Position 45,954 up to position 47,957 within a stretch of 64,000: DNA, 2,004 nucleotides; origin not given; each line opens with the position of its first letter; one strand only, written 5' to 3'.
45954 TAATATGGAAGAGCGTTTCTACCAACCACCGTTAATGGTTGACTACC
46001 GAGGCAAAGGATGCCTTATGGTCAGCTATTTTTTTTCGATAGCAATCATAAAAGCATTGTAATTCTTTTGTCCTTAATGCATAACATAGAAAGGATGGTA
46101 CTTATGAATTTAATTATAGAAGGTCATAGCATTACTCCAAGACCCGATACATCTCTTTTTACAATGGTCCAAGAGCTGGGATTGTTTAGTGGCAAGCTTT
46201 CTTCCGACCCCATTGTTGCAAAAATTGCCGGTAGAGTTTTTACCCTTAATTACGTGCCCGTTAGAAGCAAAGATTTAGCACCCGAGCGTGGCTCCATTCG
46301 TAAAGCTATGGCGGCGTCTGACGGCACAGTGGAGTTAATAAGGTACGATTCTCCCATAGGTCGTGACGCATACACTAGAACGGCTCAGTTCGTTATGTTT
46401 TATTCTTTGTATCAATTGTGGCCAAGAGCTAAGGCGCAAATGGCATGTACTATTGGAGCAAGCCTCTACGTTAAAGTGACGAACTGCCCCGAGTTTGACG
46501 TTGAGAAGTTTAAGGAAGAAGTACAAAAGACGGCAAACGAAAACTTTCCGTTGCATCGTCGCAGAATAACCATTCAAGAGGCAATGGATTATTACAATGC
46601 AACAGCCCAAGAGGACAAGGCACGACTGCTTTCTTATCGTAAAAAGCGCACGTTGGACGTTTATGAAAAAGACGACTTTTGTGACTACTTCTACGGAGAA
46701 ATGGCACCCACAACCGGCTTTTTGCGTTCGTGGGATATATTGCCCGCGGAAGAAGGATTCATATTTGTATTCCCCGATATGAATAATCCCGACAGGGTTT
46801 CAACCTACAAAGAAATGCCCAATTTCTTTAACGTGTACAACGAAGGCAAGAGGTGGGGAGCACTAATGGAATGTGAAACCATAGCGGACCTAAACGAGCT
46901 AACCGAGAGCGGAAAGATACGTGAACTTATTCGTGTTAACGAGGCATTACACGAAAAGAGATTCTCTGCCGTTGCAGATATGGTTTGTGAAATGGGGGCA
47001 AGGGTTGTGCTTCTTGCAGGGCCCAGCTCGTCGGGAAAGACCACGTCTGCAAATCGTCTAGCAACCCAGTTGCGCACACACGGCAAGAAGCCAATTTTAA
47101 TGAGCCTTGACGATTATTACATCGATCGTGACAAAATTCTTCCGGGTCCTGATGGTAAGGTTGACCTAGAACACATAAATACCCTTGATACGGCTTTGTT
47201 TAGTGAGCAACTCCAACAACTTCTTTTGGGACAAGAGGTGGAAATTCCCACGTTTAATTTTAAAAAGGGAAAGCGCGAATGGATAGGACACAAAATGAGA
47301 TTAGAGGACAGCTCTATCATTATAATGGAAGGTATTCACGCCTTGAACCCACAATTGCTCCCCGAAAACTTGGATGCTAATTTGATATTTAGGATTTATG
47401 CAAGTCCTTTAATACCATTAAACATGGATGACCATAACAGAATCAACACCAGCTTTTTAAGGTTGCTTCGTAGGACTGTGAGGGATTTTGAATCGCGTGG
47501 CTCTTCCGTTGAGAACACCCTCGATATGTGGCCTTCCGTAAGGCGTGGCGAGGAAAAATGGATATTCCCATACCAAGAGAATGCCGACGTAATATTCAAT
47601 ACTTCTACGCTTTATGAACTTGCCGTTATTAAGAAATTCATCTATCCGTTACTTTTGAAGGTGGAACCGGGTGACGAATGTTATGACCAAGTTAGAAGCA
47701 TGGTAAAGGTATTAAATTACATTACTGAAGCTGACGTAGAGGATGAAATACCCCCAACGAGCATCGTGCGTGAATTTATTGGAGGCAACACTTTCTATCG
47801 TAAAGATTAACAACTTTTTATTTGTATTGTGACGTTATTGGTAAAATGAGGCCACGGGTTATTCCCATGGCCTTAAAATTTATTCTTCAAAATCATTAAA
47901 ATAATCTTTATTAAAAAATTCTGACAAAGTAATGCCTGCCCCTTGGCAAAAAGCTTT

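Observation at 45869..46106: Guanine-class purine riboswitch wired as a probable ON switch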

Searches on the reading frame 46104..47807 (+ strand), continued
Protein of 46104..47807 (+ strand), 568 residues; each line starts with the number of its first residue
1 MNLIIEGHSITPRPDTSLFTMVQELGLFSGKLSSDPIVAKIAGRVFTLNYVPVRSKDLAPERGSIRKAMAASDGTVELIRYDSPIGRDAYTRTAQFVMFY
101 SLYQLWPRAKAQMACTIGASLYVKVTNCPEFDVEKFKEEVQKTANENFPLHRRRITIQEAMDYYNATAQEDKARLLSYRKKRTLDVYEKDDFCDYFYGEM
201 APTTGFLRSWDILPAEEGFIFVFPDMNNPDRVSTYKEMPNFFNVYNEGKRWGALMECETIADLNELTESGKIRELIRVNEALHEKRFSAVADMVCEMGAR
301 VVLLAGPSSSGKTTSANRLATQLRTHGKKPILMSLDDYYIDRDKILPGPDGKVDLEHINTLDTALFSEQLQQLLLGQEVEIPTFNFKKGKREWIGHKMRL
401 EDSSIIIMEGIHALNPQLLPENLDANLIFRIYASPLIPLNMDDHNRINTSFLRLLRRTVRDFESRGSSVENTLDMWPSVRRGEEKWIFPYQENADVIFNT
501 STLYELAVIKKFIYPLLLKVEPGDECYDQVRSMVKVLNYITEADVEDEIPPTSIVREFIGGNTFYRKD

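Call 40: search_solved_structures(query=window:46104-47807:+, max_evalue=0.01, show_alignments=1)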
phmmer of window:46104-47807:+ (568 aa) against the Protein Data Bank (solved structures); distinct sequences matched with E-value up to 0.01: 14.
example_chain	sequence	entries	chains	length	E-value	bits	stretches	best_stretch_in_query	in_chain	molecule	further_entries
3w8r_A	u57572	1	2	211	4e-12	49.1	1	301-428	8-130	Uridine kinase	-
3asy_A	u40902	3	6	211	5.5e-12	48.6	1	301-428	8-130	Uridine kinase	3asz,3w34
9y3v_K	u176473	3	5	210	2.1e-09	40.1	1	301-478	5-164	Uridine kinase P10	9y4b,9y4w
7z66_AAAA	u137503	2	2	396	1.3e-06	30.9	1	269-420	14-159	Inorganic pyrophosphatase TTM1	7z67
6kev_A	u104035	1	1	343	5.1e-06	28.9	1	300-499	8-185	Phosphoribulokinase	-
6hzk_A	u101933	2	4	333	5.2e-06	28.9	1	300-499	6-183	Phosphoribulokinase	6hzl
6pwz_A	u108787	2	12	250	3.2e-05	26.3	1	305-500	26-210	Uridine-cytidine kinase 2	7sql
1udw_A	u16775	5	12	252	3.3e-05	26.3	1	305-500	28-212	Uridine-cytidine kinase 2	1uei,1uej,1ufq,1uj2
6n53_A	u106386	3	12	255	3.5e-05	26.2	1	305-500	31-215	Uridine-cytidine kinase 2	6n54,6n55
1xrj_A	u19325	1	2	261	3.8e-05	26.1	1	305-500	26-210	Uridine-cytidine kinase 2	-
2jeo_A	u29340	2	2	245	0.00013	24.3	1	302-499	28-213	URIDINE-CYTIDINE KINASE 1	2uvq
1rz3_A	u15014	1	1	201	0.00021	23.6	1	298-413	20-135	hypothetical protein RBSTP0775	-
9sgf_A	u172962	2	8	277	0.00026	23.3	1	304-499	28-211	Uridine-cytidine kinase 1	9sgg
1nyq_A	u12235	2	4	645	0.0022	20.3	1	71-215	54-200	threonyl-tRNA synthetase 1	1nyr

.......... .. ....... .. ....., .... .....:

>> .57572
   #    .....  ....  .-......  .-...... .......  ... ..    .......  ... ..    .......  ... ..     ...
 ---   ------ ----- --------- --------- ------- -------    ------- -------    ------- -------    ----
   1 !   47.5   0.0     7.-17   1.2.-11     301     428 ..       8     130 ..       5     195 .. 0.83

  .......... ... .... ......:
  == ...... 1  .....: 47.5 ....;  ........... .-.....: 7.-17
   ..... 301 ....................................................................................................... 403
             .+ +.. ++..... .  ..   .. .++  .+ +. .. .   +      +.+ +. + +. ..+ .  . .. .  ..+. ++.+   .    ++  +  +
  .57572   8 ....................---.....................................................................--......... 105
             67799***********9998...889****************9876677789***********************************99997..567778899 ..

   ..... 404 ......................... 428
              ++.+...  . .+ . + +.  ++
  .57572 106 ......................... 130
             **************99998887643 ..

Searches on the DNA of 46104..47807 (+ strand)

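Call 62: search_rna_families(sources=[L001, L003, L006, L081, L083, L092, L093, L094, L116, L132, L146, L155], threshold=gathering)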
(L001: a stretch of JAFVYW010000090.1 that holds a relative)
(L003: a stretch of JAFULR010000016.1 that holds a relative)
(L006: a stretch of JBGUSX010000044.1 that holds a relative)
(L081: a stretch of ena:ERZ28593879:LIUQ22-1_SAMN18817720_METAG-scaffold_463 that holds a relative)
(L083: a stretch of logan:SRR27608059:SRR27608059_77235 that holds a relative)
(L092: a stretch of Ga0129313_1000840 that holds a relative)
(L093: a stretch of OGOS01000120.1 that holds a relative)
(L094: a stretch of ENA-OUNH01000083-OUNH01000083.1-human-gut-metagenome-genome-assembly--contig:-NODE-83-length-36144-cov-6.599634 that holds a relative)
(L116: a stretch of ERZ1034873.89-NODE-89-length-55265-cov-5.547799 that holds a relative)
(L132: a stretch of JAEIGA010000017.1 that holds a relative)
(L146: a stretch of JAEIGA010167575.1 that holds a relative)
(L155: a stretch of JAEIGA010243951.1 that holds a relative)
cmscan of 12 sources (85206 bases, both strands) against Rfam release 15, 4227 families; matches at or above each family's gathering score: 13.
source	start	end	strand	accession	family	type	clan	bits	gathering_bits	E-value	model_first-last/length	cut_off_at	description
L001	2584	2682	+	RF00167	Purine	Cis-reg; riboswitch;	CL00123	57.8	37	3.2e-07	1-102/102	no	Purine riboswitch aptamer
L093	3952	4049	+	RF00167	Purine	Cis-reg; riboswitch;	CL00123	56.4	37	6.9e-07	1-102/102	no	Purine riboswitch aptamer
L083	5030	5101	+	RF00005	tRNA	Gene; tRNA;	CL00001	55.7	29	3.5e-09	1-71/71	no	tRNA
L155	421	518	+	RF00167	Purine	Cis-reg; riboswitch;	CL00123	52.7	37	5.5e-06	1-102/102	no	Purine riboswitch aptamer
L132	3101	3198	+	RF00167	Purine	Cis-reg; riboswitch;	CL00123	51.7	37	9.6e-06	1-102/102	no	Purine riboswitch aptamer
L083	877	975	+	RF00167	Purine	Cis-reg; riboswitch;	CL00123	51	37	1.4e-05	1-102/102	no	Purine riboswitch aptamer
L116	5076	5172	+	RF00167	Purine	Cis-reg; riboswitch;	CL00123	50.9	37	1.5e-05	1-102/102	no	Purine riboswitch aptamer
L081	2821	2919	+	RF00167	Purine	Cis-reg; riboswitch;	CL00123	48.9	37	4.6e-05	1-102/102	no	Purine riboswitch aptamer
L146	2953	3050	-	RF00167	Purine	Cis-reg; riboswitch;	CL00123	47.4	37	0.0001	1-102/102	no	Purine riboswitch aptamer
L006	2651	2748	+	RF00167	Purine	Cis-reg; riboswitch;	CL00123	45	37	0.00041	1-102/102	no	Purine riboswitch aptamer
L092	1191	1287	+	RF00167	Purine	Cis-reg; riboswitch;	CL00123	43.9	37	0.00075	1-102/102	no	Purine riboswitch aptamer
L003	2842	2938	+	RF00167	Purine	Cis-reg; riboswitch;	CL00123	39.9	37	0.0068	1-102/102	no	Purine riboswitch aptamer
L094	1672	1768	-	RF00167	Purine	Cis-reg; riboswitch;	CL00123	38.2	37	0.017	1-102/102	no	Purine riboswitch aptamer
